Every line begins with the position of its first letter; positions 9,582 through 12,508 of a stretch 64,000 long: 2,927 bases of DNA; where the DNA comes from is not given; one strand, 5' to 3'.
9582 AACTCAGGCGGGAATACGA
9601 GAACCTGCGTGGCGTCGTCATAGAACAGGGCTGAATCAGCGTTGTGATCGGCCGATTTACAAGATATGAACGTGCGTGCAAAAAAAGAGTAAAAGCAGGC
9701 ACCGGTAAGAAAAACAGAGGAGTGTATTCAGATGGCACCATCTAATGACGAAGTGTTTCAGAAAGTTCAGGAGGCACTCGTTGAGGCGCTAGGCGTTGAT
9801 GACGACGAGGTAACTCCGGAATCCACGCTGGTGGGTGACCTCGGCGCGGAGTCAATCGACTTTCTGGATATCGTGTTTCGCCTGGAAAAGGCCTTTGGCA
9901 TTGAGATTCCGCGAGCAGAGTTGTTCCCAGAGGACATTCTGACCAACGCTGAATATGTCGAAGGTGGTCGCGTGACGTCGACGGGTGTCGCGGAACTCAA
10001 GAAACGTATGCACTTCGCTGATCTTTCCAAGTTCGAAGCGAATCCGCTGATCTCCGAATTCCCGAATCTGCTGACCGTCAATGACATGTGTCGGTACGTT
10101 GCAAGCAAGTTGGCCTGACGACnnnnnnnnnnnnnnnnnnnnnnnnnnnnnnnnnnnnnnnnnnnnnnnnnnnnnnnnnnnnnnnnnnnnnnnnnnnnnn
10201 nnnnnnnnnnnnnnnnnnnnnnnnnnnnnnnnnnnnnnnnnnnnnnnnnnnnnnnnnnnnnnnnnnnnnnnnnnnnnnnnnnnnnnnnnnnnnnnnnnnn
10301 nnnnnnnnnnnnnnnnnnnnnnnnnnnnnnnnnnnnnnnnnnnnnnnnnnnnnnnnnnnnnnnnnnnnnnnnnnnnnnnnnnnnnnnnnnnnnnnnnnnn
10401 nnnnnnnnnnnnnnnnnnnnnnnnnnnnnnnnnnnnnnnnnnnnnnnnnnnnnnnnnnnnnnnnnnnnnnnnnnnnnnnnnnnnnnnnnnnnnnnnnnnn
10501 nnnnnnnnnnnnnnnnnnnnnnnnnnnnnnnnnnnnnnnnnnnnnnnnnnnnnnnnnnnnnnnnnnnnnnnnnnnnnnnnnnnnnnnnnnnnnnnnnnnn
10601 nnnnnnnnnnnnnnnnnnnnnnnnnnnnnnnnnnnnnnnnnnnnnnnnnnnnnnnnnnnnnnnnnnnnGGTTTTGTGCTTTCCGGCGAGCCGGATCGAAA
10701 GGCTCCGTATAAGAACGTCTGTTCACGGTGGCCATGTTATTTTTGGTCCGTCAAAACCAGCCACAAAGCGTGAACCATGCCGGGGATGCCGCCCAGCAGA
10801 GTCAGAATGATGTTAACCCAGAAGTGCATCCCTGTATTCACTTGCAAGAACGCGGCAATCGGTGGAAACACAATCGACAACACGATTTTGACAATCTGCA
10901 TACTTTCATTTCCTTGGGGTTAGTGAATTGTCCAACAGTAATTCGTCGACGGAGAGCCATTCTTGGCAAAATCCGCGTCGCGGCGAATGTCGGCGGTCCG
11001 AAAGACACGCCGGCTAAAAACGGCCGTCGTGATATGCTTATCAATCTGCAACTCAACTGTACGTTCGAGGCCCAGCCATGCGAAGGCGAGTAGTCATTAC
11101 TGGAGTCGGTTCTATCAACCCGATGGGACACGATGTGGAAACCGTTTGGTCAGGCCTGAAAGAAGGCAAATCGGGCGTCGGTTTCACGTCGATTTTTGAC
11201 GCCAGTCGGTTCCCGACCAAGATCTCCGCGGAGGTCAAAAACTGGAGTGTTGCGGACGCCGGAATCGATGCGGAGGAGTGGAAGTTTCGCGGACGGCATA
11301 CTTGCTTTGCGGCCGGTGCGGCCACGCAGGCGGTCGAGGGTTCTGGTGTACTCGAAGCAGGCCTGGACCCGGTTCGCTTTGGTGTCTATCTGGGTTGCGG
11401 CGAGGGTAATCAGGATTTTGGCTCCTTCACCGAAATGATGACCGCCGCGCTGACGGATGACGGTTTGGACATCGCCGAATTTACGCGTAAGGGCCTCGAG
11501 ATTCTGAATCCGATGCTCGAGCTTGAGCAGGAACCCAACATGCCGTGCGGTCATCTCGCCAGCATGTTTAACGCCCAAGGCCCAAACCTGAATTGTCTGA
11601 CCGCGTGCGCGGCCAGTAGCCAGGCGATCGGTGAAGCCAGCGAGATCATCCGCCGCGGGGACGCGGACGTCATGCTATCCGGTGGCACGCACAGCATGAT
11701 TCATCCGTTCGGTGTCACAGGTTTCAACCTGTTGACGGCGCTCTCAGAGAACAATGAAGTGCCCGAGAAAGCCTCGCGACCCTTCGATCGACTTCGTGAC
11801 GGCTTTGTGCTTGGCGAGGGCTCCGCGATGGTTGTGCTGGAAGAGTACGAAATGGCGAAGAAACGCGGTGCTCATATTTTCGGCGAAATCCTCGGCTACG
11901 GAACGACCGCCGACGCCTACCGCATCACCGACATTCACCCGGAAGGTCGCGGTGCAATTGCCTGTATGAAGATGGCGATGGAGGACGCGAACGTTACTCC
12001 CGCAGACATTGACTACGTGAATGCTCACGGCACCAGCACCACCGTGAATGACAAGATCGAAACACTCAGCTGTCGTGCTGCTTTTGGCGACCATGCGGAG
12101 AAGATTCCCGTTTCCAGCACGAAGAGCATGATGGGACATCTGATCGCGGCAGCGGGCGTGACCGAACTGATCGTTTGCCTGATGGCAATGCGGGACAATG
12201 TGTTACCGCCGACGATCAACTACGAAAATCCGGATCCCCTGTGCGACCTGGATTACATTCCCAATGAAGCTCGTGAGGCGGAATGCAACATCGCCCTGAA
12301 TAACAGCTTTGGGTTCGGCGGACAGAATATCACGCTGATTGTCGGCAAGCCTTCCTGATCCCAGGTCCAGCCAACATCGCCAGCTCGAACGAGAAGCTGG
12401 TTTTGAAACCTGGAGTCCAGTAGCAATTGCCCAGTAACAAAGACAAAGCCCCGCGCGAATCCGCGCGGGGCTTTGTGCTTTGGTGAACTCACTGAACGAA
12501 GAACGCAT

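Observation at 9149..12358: Compact FabZ-ACP-FabA-like-KAS lipid-synthesis cassette with a long ACP and an antisense Pmp3 proteolipid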

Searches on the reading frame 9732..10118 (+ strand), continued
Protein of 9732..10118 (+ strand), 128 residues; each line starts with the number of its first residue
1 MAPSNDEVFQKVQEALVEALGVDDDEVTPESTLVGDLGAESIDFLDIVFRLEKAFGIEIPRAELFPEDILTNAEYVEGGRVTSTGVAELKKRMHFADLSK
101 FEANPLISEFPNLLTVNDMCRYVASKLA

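Call 82: find_homologous_proteins(query=P0113, max_evalue=1e-10)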
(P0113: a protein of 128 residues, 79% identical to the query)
Query P0113 (128 aa): 8000 proteins with E <= 1e-10 among 8000 candidates; the best 120 are listed.
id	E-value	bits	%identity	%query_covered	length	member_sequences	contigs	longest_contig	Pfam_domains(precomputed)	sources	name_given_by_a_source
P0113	5.3e-76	270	100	100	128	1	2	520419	PF00550.32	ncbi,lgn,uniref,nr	ncbi:acyl carrier protein [Blastopirellula marina]|uniref:Acyl carrier protein n=1 Tax=Blastopirellu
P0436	1.4e-75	269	99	100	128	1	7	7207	PF00550.32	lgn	-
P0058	2.8e-74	265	97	100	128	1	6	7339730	PF00550.32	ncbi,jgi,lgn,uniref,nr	ncbi:acyl carrier protein [Bremerella sp. JC770]|uniref:acyl carrier protein n=1 Tax=unclassified Br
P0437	6.4e-74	264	98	100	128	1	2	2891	PF00550.32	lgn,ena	-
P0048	8.7e-74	263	96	100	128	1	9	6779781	PF00550.32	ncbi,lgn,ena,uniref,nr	ncbi:acyl carrier protein [Bremerella sp. T1]|uniref:Acyl carrier protein n=1 Tax=Bremerella volcani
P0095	1.0e-73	263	97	100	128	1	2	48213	PF00550.32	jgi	-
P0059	1.4e-73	263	97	100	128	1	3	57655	PF00550.32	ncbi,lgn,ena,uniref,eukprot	ncbi:acyl carrier protein [Bremerella sp.]|uniref:acyl carrier protein n=1 Tax=Bremerella sp. TaxID=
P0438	2.0e-73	262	97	100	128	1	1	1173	PF00550.32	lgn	-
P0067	2.6e-73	262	97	100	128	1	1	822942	PF00550.32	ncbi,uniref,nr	ncbi:acyl carrier protein [Bremerella alba]|uniref:Acyl carrier protein n=1 Tax=Bremerella alba TaxI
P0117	2.8e-73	262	96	100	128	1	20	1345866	PF00550.32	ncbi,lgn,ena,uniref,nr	ncbi:acyl carrier protein [Bremerella cremea]|uniref:Acyl carrier protein n=1 Tax=Blastopirellula ma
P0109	3.3e-73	261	97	100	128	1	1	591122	PF00550.32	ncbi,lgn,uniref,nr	ncbi:acyl carrier protein [Bremerella cremea]|uniref:Acyl carrier protein n=1 Tax=Bremerella cremea 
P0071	3.7e-73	261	95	100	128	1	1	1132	PF00550.32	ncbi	-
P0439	1.2e-72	260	95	100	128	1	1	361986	PF00550.32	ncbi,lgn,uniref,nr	ncbi:acyl carrier protein [Blastopirellula marina]|uniref:Acyl carrier protein n=1 Tax=Blastopirellu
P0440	6.3e-72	257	95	100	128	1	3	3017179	PF00550.32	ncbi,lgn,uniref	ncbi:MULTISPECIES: acyl carrier protein [Bremerella]|uniref:acyl carrier protein n=1 Tax=Bremerella 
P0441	3.4e-71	255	94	100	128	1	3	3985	PF00550.32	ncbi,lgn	-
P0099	5.5e-60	219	79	98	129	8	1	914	PF00550.32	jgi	jgi:acyl carrier protein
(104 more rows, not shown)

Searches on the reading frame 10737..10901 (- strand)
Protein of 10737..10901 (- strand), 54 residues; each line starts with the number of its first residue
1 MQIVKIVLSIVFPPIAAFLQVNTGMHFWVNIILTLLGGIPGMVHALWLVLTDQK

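Call 5: search_protein_families(library=pfam, proteins=[window:10737-10901:-], max_evalue=0.1)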
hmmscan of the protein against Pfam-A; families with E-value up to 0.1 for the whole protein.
window:10737-10901:- (54 aa): 1 family
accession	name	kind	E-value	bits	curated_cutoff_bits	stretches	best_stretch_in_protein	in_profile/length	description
PF01679.22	Pmp3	-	1.5e-18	66.9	22.9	1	2-49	1-48/49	Proteolipid membrane potential modulator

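Call 6: search_protein_families(library=ncbifam, proteins=[window:10737-10901:-], max_evalue=0.1)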
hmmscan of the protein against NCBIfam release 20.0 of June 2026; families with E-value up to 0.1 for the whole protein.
window:10737-10901:- (54 aa): 0 families

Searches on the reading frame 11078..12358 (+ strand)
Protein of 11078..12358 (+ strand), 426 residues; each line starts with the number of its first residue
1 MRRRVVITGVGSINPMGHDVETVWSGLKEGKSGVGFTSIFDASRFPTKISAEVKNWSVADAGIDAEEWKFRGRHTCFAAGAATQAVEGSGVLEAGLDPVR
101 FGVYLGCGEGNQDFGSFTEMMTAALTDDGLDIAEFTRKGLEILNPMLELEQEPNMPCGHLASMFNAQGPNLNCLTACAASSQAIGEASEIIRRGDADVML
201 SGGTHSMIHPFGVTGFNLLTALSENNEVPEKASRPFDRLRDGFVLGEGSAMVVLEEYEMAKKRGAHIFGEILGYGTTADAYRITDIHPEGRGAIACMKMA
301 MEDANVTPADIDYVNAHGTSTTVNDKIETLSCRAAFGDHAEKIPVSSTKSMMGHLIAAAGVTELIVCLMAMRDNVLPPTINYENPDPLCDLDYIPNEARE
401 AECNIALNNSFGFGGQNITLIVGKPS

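Call 5: search_protein_families(library=pfam, proteins=[window:11078-12358:+], max_evalue=0.1)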
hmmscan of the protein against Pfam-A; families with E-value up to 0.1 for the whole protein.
window:11078-12358:+ (426 aa): 5 families
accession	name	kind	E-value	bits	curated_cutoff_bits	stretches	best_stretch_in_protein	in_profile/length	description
PF00109.32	ketoacyl-synt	-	2e-44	152.6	20.8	1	3-259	2-251/252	Beta-ketoacyl synthase, N-terminal domain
PF02801.28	Ketoacyl-synt_C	-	2.9e-39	134.2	20.8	1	269-383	2-119/119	Beta-ketoacyl synthase, C-terminal domain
PF00108.29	Thiolase_N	-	0.00098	19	26.4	1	175-209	83-117/260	Thiolase, N-terminal domain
PF02803.24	Thiolase_C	-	0.0025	17.9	27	0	196-223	67-94/123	Thiolase, C-terminal domain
PF22691.2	Thiolase_C_1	-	0.093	12.9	28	0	295-322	22-49/144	Thiolase C-terminal domain-like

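Call 6: search_protein_families(library=ncbifam, proteins=[window:11078-12358:+], max_evalue=0.1)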
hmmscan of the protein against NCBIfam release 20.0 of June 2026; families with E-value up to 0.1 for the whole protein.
window:11078-12358:+ (426 aa): 44 families (the best 25 are shown)
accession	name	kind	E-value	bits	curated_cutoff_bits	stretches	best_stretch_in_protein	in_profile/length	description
TIGR03150.1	fabF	equivalog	1.5e-142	475.1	493.75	1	3-422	1-406/407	beta-ketoacyl-ACP synthase II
NF005589.0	PRK07314.1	subfamily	5e-140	466.9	387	1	2-424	3-411/413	beta-ketoacyl-ACP synthase II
NF006274.0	PRK08439.1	equivalog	9.6e-115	383.6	621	1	3-422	2-403/406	beta-ketoacyl-ACP synthase II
NF004970.0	PRK06333.1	subfamily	1.9e-111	372.9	525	1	2-422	3-419/424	beta-ketoacyl-ACP synthase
NF005076.0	PRK06501.1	equivalog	4.5e-100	335.5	629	1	4-424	12-422/425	beta-ketoacyl-ACP synthase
NF006434.0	PRK08722.1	equivalog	1.1e-97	327.6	759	1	2-422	3-411/414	beta-ketoacyl-ACP synthase II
NF005935.0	PRK07967.1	equivalog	1.5e-85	287.6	630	1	3-424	2-403/406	beta-ketoacyl-ACP synthase I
NF006587.0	PRK09116.1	equivalog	5.1e-84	282.4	470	1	3-424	2-406/408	beta-ketoacyl-ACP synthase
NF005916.1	PRK07910.1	equivalog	5.3e-80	269.4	560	1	4-424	13-417/418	KasA/KasB family beta-ketoacyl-ACP synthase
NF004618.0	PRK05952.1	equivalog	1.5e-69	234.8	455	2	149-424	119-382/384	beta-ketoacyl-ACP synthase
NF006618.0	PRK09185.1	subfamily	4.4e-69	233.4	407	1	3-424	3-392/394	beta-ketoacyl-ACP synthase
NF005490.0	PRK07103.1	equivalog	5.9e-63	213.3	445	1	2-423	3-411/414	polyketide beta-ketoacyl:acyl carrier protein synthase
NF058662.1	cispenta_AmcF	equivalog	1.2e-58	199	325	2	159-422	111-367/369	cispentacin biosynthesis acyltransferase subunit AmcF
NF040607.1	mycolic_Pks13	equivalog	3.7e-41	140.7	2100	1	163-422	257-523/1680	polyketide synthase Pks13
NF045894.1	PKS_plus_SDR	equivalog_domain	2.5e-40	138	1740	1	151-394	147-388/1515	type I polyketide synthase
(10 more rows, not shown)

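Call 7: find_encoding_contigs(protein=window:11078-12358:+, flank=10000, max_places=6)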
Protein window:11078-12358:+ (426 aa): 3 contigs read that carry it; 3 places shown.
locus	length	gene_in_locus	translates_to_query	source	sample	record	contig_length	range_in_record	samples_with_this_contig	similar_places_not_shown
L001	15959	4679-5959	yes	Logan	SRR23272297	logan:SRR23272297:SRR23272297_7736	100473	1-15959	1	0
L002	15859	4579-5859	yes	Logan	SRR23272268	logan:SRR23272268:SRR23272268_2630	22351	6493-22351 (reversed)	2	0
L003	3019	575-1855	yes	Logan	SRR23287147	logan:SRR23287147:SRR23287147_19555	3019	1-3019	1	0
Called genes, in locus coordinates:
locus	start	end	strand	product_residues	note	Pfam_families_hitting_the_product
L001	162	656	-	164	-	-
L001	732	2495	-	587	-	PF05524:PEP-utilisers_N, PF00391:PEP-utilizers, PF02896:PEP-utilizers_C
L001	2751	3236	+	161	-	PF07977:FabA, PF22818:ApeI-like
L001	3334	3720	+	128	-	PF00550:PP-binding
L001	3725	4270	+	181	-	PF07977:FabA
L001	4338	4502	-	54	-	PF01679:Pmp3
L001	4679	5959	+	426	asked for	PF00109:ketoacyl-synt, PF02801:Ketoacyl-synt_C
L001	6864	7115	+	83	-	-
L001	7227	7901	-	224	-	PF16697:Yop-YscD_cpl, PF00498:FHA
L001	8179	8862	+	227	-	-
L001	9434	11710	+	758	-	PF24817:WD40_WDHD1_1st, PF24796:WDR55, PF24807:WD40_CDC20-Fz, PF23381:Beta-prop_IFT122_1st, PF23414:Beta-prop_EML_2, PF25047:Beta-prop_TEP1_2nd, PF25172:Beta-prop_WDR3_2nd, PF25175:Beta-prop_WDR5, +22 more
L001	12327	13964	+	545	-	PF00512:HisKA (weak), PF02518:HATPase_c, PF14501:HATPase_c_5 (weak), PF00072:Response_reg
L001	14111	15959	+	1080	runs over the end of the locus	PF13415:Beta-prop_FBX42 (faint), PF13964:Beta-prop_Calicin (faint), PF24681:Kelch_KLHDC2_KLHL20_DRC7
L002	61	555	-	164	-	-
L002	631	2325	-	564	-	PF05524:PEP-utilisers_N, PF00391:PEP-utilizers, PF02896:PEP-utilizers_C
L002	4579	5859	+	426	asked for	PF00109:ketoacyl-synt, PF02801:Ketoacyl-synt_C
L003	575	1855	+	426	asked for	PF00109:ketoacyl-synt, PF02801:Ketoacyl-synt_C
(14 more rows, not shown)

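Call 75: search_solved_structures(query=window:11078-12358:+, max_evalue=1e-60, show_alignments=2)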
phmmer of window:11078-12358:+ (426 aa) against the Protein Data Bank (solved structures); distinct sequences matched with E-value up to 1e-60: 66 (the best 60 are shown).
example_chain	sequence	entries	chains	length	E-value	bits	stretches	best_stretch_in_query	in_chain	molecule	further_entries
5sxo_A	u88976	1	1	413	4.6e-113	381.3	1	2-422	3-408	3-oxoacyl-[acyl-carrier-protein] synthase 2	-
3o04_A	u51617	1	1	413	1.7e-112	379.5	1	2-422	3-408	beta-keto-acyl carrier protein synthase II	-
4ls6_A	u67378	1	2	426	1.8e-109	369.5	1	2-424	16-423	3-oxoacyl-[acyl-carrier-protein] synthase 2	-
4ls5_A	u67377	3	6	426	2.7e-109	368.9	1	2-424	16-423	3-oxoacyl-[acyl-carrier-protein] synthase 2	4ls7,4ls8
1j3n_A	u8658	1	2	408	5.2e-104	351.5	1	3-420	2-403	3-oxoacyl-(acyl-carrier protein) synthase II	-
1e5m_A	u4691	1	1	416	3.9e-100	338.8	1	2-422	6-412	BETA KETOACYL ACYL CARRIER PROTEIN SYNTHASE II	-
6okg_A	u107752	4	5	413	1e-98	334.1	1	2-423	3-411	3-oxoacyl-[acyl-carrier-protein] synthase 2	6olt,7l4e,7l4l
1b3n_A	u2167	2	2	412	1e-98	334.1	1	2-423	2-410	PROTEIN (KETOACYL ACYL CARRIER PROTEIN SYNTHASE 2) | BETA-KETOACYL ACP SYNTHASE II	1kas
2gfw_A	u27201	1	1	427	1.1e-98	333.9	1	2-423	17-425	3-oxoacyl-[acyl-carrier-protein] synthase 2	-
4r8e_A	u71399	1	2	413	3e-98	332.5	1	2-422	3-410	3-oxoacyl-[acyl-carrier-protein] synthase 2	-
2gfy_A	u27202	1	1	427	1e-97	330.8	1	2-423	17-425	3-oxoacyl-[acyl-carrier-protein] synthase 2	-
3hnz_A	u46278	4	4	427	2e-97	329.8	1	2-423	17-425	3-oxoacyl-[acyl-carrier-protein] synthase 2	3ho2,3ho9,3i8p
2gfv_A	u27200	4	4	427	4.3e-97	328.7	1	2-423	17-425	3-oxoacyl-[acyl-carrier-protein] synthase 2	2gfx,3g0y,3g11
9lpl_A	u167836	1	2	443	4.6e-97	328.6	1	2-423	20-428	3-oxoacyl-[acyl-carrier-protein] synthase 2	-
4qav_A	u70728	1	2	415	5.5e-97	328.4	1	2-422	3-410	3-oxoacyl-[acyl-carrier-protein] synthase 2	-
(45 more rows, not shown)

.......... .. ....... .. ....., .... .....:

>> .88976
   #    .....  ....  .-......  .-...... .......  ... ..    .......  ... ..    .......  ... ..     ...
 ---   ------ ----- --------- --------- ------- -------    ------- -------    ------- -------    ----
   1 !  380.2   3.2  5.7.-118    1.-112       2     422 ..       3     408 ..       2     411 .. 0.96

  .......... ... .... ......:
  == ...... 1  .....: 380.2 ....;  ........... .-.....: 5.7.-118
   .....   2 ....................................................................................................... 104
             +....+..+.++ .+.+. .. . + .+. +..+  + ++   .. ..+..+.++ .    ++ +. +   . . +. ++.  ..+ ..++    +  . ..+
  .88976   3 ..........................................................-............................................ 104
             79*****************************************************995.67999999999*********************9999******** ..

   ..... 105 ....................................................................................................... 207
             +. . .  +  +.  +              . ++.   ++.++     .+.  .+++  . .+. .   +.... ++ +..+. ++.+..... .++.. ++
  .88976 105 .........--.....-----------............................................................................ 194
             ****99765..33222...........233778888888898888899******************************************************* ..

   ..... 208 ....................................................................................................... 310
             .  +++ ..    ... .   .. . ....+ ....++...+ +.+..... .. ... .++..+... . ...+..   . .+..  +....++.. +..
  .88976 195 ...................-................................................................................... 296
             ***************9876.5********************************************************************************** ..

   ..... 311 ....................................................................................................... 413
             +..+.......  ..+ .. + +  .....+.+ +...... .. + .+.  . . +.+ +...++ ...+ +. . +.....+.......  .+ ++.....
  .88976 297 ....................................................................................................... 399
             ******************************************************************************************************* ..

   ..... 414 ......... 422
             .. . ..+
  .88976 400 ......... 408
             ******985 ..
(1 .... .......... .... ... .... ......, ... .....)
